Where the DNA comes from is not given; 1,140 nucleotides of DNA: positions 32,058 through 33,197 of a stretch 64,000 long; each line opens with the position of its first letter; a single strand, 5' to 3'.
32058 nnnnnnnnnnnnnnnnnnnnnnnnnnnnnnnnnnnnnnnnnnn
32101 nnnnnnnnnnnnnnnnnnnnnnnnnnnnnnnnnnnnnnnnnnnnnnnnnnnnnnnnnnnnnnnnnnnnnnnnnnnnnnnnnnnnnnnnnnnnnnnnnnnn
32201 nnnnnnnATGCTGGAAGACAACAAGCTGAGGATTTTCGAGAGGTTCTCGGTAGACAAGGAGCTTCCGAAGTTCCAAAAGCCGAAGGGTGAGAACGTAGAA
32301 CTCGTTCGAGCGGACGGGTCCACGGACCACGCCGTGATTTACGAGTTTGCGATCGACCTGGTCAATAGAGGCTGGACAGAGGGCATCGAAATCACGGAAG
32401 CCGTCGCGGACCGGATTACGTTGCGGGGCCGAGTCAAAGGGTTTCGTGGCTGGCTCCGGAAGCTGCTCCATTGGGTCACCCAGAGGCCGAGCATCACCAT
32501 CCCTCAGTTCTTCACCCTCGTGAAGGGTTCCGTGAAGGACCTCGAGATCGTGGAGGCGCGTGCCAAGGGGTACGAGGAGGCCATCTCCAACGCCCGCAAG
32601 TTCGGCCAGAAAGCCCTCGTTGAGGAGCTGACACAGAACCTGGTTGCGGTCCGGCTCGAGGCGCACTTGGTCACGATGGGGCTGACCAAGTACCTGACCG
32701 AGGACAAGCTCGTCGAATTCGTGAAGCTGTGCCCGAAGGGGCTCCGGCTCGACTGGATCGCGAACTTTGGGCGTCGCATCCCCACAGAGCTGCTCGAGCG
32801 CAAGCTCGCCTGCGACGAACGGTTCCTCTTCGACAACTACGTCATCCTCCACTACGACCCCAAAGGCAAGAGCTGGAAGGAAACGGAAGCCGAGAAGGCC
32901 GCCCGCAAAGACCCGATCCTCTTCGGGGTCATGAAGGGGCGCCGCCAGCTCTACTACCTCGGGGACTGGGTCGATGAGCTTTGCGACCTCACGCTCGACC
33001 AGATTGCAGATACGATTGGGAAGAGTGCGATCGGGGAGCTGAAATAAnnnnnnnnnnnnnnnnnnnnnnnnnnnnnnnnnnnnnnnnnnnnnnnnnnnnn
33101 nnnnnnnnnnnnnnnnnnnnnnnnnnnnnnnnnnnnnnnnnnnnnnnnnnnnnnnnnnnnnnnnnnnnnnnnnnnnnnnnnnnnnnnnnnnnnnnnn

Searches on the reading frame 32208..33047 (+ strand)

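Call 27: search_protein_families(library=phrogs, proteins=[window:32208-33047:+], max_evalue=0.001)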
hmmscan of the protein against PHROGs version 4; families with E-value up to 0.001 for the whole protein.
window:32208-33047:+ (279 aa): 1 family
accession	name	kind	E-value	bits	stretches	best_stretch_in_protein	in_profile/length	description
phrog_10081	-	integration and excision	1.2e-17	65.4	1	122-269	31-185/254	transposase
